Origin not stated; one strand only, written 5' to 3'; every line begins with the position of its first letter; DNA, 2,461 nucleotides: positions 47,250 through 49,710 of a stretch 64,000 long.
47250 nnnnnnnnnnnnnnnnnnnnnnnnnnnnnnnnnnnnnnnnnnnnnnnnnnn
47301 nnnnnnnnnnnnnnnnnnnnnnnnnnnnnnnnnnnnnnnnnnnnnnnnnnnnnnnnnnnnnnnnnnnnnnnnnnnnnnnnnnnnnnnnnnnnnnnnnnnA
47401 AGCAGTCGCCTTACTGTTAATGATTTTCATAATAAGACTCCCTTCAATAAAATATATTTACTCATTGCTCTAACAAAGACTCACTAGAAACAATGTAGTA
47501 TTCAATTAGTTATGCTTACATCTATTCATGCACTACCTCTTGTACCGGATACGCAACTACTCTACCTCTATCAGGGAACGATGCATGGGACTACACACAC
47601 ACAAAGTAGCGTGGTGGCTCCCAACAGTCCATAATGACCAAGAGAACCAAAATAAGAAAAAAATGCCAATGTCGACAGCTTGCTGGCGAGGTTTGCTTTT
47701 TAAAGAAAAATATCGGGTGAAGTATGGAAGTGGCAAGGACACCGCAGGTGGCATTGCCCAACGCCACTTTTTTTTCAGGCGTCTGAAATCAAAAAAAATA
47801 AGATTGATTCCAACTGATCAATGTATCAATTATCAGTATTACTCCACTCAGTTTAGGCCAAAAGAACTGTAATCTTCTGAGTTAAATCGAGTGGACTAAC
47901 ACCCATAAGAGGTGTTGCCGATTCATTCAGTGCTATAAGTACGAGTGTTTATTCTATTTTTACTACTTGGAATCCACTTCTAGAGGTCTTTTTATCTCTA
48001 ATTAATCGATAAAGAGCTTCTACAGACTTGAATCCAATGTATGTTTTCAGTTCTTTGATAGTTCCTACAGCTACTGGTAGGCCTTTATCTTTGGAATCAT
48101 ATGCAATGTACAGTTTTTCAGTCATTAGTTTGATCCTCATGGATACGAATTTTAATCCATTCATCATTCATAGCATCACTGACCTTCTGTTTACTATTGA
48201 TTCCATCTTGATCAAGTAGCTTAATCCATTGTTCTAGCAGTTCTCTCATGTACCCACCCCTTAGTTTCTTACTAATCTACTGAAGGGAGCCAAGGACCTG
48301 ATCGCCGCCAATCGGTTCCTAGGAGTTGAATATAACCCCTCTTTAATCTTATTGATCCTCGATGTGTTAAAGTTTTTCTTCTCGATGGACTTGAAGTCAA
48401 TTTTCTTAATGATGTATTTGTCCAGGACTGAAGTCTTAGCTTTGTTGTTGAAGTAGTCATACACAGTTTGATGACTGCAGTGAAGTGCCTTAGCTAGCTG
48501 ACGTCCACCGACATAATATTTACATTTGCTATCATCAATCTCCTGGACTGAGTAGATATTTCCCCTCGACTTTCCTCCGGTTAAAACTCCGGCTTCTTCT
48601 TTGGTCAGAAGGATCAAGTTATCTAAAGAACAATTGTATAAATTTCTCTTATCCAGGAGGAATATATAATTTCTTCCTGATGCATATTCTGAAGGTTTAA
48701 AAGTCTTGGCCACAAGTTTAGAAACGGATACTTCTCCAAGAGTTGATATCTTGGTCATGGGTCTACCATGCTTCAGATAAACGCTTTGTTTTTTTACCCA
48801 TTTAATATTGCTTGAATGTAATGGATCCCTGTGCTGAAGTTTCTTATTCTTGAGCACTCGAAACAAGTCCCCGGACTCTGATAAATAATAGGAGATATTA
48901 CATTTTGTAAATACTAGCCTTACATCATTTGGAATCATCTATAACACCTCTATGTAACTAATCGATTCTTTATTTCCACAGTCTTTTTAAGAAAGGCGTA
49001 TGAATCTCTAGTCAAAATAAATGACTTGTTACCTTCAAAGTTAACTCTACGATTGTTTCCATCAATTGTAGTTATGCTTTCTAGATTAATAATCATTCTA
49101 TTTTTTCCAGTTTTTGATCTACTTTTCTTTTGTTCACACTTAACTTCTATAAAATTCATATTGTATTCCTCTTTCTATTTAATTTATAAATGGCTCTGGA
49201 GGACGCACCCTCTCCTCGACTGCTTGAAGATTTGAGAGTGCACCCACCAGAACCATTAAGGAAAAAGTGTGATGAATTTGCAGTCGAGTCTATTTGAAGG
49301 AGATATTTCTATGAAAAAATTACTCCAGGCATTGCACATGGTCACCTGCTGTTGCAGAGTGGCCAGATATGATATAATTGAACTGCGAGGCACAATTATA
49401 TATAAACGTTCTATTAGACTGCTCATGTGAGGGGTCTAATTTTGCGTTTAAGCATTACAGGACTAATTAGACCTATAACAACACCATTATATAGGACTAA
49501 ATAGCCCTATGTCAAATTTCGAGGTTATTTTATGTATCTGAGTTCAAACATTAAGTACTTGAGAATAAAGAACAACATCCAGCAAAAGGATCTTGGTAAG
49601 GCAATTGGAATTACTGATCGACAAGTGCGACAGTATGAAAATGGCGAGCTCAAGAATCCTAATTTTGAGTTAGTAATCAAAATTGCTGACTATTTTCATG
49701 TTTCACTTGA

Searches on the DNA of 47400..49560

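Call 109: search_rna_families(source=window, start=47400, end=49560, threshold=evalue, max_evalue=0.1)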
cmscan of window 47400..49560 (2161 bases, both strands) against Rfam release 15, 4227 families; matches with E-value up to 0.1: 0.
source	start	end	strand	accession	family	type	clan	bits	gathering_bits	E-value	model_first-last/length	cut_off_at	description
